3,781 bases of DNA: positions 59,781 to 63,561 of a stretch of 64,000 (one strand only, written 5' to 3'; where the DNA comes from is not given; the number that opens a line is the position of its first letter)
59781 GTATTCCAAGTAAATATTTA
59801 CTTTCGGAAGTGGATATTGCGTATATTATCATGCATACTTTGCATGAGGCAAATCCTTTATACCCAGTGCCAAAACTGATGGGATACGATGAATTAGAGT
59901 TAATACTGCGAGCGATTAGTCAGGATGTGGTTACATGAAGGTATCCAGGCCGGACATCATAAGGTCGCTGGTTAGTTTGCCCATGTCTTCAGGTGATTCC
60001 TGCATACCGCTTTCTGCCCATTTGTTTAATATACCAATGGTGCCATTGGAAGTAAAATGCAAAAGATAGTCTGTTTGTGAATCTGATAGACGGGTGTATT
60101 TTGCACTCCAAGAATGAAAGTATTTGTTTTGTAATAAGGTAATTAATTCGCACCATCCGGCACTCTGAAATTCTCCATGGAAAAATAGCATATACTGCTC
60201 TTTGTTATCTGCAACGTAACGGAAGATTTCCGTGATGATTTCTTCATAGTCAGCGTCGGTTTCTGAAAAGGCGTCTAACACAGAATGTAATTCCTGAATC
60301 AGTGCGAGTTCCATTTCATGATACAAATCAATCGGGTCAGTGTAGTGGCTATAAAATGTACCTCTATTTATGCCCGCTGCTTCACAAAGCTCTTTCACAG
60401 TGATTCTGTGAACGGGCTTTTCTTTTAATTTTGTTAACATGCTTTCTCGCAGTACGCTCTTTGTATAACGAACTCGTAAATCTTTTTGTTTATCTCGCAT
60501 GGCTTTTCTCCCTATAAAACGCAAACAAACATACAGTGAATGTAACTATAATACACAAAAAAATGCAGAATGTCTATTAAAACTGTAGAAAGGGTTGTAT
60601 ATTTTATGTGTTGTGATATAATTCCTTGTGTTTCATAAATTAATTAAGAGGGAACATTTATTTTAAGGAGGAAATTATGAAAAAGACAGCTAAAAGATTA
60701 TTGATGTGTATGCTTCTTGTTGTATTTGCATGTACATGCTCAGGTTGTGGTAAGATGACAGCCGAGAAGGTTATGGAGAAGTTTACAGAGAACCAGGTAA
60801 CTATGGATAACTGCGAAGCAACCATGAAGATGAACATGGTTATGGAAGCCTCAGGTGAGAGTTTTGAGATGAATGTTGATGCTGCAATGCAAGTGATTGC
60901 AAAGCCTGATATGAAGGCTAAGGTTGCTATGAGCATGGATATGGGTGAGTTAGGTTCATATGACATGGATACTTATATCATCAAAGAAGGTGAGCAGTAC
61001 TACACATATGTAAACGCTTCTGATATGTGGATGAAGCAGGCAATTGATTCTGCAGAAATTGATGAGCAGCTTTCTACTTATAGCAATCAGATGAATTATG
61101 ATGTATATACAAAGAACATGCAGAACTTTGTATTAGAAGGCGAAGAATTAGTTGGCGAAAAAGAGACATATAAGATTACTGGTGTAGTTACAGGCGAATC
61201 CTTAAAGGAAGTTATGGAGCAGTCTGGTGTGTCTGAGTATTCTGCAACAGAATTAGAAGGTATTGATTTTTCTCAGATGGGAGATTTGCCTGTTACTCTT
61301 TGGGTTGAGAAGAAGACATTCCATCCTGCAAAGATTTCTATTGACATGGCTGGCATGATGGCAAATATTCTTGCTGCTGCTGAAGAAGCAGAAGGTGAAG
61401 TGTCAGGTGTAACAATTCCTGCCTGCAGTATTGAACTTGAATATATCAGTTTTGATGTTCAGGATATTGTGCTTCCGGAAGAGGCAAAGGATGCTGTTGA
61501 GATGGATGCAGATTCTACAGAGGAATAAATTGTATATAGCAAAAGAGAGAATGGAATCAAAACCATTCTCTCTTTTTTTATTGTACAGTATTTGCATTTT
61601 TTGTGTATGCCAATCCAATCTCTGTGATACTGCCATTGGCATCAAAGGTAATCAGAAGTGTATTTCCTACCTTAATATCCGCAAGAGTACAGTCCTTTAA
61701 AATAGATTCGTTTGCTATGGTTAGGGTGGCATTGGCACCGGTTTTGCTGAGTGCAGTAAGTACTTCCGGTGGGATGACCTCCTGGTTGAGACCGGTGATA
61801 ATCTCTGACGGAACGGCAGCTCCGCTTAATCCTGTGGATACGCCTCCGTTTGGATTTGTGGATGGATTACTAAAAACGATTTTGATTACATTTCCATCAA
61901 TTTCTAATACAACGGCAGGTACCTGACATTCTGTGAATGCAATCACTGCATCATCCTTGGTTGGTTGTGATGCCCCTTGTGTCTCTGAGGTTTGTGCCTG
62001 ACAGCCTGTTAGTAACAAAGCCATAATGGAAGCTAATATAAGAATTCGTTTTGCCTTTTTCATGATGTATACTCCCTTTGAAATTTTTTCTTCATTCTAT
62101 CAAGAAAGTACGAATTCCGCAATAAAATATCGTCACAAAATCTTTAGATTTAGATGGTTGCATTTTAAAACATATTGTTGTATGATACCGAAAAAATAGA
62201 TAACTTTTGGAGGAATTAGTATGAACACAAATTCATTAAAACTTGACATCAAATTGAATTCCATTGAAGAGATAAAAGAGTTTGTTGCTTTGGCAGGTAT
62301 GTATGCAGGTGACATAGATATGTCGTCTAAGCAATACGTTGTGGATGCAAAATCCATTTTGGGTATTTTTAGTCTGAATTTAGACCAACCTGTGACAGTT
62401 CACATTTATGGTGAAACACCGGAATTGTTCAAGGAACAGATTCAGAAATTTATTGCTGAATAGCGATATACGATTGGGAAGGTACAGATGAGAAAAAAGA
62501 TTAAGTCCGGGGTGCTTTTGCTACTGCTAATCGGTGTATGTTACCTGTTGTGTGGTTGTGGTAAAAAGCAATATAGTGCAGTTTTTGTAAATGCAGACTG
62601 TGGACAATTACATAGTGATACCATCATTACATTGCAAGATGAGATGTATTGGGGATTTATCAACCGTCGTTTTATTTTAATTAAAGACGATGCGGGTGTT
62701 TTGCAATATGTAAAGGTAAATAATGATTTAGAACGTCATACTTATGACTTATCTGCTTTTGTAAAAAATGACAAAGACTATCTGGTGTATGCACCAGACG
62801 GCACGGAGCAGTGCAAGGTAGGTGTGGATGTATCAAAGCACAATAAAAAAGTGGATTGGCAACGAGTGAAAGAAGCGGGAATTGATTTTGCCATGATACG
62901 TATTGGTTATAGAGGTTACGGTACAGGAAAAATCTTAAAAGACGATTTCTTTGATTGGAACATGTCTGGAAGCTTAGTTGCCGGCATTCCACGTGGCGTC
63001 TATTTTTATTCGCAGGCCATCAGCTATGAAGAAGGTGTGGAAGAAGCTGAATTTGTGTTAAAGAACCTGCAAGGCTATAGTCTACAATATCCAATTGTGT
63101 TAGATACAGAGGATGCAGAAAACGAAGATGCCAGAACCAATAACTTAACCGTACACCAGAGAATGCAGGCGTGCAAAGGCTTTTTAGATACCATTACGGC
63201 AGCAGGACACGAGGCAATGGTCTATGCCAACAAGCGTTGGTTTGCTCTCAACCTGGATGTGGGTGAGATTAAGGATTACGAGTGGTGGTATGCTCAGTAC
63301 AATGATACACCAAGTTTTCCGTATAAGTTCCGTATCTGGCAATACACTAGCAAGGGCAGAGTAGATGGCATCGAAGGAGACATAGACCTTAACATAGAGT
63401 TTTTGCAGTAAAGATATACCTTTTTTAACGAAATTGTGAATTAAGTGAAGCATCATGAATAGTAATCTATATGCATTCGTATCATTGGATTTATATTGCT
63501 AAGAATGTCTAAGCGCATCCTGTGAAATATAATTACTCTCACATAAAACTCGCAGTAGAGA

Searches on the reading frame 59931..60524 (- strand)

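Call 67: search_protein_families(library=pfam, proteins=[window:59931-60524:-], max_evalue=0.00001)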
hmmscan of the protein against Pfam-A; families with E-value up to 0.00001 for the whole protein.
window:59931-60524:- (197 aa): 1 family
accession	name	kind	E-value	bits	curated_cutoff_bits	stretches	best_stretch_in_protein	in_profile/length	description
PF14278.11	TetR_C_8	-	1.1e-16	61.2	26.1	1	93-190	3-102/103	Transcriptional regulator C-terminal region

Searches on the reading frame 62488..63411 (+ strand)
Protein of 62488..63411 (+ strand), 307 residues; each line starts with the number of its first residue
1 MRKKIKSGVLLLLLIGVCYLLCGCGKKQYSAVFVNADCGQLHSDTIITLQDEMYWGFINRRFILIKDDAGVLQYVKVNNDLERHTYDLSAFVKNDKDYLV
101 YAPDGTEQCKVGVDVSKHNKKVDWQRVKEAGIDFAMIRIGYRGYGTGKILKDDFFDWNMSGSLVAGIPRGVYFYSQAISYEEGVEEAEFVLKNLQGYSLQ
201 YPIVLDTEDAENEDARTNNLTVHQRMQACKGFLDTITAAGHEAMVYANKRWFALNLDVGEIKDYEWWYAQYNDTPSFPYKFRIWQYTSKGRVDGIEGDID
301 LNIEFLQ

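Call 15: find_encoding_contigs(protein=window:62488-63411:+, flank=3000, max_places=10)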
Protein window:62488-63411:+ (307 aa): no gene with exactly this product is on record in the collection.

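Call 25: search_protein_families(library=pfam, proteins=[window:62488-63411:+])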
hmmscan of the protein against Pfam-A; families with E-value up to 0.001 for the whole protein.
window:62488-63411:+ (307 aa): 1 family
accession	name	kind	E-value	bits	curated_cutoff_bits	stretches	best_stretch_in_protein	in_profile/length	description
PF01183.26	Glyco_hydro_25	-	5.7e-30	105.4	27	1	113-295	1-180/180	Glycosyl hydrolases family 25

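Call 33: find_homologous_proteins(query=window:62488-63411:+, max_evalue=1e-40)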
Query window:62488-63411:+ (307 aa): 811 proteins with E <= 1e-40 among 1759 candidates; the best 120 are listed.
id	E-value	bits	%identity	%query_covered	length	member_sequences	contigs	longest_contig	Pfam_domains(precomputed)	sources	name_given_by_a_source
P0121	1.5e-208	709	99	100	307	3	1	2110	PF01183.27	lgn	-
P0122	9.4e-182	621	85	100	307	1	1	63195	PF01183.27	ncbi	-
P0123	1.1e-149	516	73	96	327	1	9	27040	PF01183.27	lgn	-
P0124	1.3e-149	516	75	90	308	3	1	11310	PF01183.27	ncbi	-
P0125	4.3e-149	514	71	99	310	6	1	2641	PF01183.27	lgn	-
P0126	3.8e-145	501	71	93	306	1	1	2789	PF01183.27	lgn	-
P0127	1.4e-144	499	70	99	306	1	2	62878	PF01183.27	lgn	-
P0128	1.9e-142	492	70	93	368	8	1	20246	PF01183.27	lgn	-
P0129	2.3e-137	475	70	90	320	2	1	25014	PF01183.27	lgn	-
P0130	2.9e-136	472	70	90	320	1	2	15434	PF01183.27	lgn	-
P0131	5.3e-135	468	66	97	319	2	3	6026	PF01183.27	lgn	-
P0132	1.8e-119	417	59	99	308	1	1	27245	PF01183.27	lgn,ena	-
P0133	2.3e-107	377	53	99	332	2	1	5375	PF01183.27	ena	-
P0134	1.7e-106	374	54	99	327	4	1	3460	PF01183.27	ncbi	-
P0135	4.0e-93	330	52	99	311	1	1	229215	PF01183.27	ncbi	-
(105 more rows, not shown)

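Call 34: find_encoding_contigs(protein=P0121, flank=10000, max_places=10)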
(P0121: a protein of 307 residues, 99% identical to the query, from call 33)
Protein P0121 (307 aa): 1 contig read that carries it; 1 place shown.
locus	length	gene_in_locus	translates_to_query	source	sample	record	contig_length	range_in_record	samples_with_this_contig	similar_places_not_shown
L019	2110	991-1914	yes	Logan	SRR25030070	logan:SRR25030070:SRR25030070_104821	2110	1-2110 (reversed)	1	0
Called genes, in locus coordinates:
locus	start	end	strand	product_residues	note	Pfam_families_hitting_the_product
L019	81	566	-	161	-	-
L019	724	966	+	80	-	PF00381:PTS-HPr (weak)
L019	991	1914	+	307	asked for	PF01183:Glyco_hydro_25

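Call 35: find_encoding_contigs(protein=P0122, flank=10000, max_places=10)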
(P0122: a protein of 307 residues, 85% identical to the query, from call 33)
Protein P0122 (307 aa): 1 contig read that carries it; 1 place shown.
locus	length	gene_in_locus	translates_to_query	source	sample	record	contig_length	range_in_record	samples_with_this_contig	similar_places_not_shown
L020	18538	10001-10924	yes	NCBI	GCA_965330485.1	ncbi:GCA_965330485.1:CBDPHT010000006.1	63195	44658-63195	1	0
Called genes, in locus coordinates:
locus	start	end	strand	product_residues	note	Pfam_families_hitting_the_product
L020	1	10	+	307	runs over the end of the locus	PF00005:ABC_tran, PF13304:AAA_21 (weak), PF13732:DrrA1-3_C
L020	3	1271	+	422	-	PF12698:ABC2_membrane_3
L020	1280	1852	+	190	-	-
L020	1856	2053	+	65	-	PF12844:HTH_19 (weak), PF13413:HTH_25 (weak), PF13443:HTH_26 (weak), PF13560:HTH_31, PF01381:HTH_3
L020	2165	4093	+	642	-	PF12838:Fer4_7 (weak), PF13237:Fer4_10 (weak), PF14697:Fer4_21 (weak), PF00037:Fer4 (weak), PF12837:Fer4_6 (weak), PF02906:Fe_hyd_lg_C, PF00015:MCPsignal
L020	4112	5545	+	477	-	PF00232:Glyco_hydro_1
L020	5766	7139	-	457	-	PF01554:MatE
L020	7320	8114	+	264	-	PF03848:TehB, PF01209:Ubie_methyltran (weak), PF13489:Methyltransf_23, PF13847:Methyltransf_31, PF08241:Methyltransf_11, PF08242:Methyltransf_12, PF13649:Methyltransf_25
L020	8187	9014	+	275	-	PF20316:DUF6612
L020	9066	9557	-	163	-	-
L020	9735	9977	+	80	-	PF00381:PTS-HPr (weak)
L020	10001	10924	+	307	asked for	PF01183:Glyco_hydro_25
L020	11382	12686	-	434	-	PF00128:Alpha-amylase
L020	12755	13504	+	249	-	PF01520:Amidase_3, PF05036:SPOR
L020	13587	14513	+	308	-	PF01522:Polysacc_deac_1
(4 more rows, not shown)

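Call 51: list_cluster_members(proteins=[P0121, P0001])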
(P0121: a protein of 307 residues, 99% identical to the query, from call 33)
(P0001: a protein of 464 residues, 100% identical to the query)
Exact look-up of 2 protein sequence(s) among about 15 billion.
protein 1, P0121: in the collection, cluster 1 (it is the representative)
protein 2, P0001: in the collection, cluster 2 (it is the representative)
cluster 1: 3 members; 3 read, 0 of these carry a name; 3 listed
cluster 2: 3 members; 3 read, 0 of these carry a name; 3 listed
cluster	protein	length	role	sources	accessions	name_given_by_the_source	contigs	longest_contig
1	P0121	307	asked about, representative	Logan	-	-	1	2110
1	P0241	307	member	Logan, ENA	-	-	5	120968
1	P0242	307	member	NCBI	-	-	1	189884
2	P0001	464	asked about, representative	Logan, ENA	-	-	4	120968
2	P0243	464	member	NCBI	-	-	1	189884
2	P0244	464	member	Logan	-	-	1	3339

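Call 52: find_encoding_contigs(protein=P0241, flank=10000, max_places=10)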
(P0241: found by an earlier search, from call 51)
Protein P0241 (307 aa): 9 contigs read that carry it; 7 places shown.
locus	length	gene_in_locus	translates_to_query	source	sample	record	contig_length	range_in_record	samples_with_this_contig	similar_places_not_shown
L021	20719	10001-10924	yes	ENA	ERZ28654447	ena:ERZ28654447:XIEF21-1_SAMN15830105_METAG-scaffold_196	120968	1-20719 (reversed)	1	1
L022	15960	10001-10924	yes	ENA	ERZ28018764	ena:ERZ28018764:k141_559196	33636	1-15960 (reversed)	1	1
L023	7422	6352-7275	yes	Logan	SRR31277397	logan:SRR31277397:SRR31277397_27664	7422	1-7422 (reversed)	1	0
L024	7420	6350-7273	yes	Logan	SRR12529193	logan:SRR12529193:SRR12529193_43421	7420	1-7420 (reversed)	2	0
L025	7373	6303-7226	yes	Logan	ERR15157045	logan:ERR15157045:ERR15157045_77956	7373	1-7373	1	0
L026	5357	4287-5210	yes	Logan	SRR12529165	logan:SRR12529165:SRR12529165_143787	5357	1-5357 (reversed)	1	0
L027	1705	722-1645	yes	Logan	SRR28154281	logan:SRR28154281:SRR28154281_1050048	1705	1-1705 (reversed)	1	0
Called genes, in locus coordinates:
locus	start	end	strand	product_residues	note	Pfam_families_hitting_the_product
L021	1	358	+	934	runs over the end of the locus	PF02687:FtsX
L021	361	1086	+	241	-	PF00005:ABC_tran, PF13304:AAA_21 (faint)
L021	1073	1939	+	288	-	PF00005:ABC_tran, PF02463:SMC_N (weak), PF13304:AAA_21 (faint)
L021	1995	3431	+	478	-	PF00232:Glyco_hydro_1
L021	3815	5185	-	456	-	PF01554:MatE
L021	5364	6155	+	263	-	PF01209:Ubie_methyltran, PF03848:TehB, PF13489:Methyltransf_23, PF13847:Methyltransf_31, PF08241:Methyltransf_11, PF08242:Methyltransf_12, PF13649:Methyltransf_25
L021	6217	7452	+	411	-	PF13685:Fe-ADH_2 (weak), PF00465:Fe-ADH, PF25137:ADH_Fe_C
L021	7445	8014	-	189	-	PF00440:TetR_N (faint), PF14278:TetR_C_8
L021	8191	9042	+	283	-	PF20316:DUF6612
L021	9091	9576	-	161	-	-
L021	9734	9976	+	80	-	PF00381:PTS-HPr (weak)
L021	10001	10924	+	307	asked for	PF01183:Glyco_hydro_25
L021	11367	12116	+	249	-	PF01520:Amidase_3, PF05036:SPOR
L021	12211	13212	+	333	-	PF01522:Polysacc_deac_1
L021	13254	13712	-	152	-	PF22769:DCD, PF00692:dUTPase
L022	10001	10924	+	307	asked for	PF01183:Glyco_hydro_25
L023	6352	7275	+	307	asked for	PF01183:Glyco_hydro_25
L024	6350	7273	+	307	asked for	PF01183:Glyco_hydro_25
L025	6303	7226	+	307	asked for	PF01183:Glyco_hydro_25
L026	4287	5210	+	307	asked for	PF01183:Glyco_hydro_25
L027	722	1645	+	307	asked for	PF01183:Glyco_hydro_25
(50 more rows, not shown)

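Call 53: find_encoding_contigs(protein=P0242, flank=10000, max_places=10)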
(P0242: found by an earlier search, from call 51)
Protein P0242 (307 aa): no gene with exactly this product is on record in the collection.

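Call 63: find_encoding_contigs(protein=P0123, flank=6000, max_places=4)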
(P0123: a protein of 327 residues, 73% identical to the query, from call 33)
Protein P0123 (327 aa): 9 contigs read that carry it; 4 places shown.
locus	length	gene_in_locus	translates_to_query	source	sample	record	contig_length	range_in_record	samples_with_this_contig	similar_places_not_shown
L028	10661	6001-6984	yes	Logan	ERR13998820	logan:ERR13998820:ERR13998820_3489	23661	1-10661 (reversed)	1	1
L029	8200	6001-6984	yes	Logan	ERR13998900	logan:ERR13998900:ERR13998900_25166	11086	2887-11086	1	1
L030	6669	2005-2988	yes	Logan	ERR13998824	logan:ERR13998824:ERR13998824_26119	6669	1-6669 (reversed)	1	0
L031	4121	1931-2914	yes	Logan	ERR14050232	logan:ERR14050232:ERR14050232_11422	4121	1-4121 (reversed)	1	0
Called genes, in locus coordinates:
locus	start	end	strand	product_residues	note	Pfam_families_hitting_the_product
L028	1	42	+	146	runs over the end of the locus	PF22817:ApeP-like (weak), PF07977:FabA, PF22818:ApeI-like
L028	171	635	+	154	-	PF01047:MarR, PF12802:MarR_2 (weak)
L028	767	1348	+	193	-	PF26915:Phage_P4_cII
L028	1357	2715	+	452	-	PF01554:MatE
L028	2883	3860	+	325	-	PF00682:HMGL-like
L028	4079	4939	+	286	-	PF20316:DUF6612, PF07161:LppX_LprAFG (faint)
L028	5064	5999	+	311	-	PF00892:EamA, PF03151:TPT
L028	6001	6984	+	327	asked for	PF01183:Glyco_hydro_25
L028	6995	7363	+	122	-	-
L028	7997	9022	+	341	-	PF06180:CbiK, PF01903:CbiX (faint)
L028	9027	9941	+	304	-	-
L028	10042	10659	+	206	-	?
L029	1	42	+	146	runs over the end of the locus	PF22817:ApeP-like (weak), PF07977:FabA, PF22818:ApeI-like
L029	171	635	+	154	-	PF01047:MarR, PF12802:MarR_2 (weak)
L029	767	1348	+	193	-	PF26915:Phage_P4_cII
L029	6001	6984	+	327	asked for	PF01183:Glyco_hydro_25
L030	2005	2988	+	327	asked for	PF01183:Glyco_hydro_25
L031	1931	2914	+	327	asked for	PF01183:Glyco_hydro_25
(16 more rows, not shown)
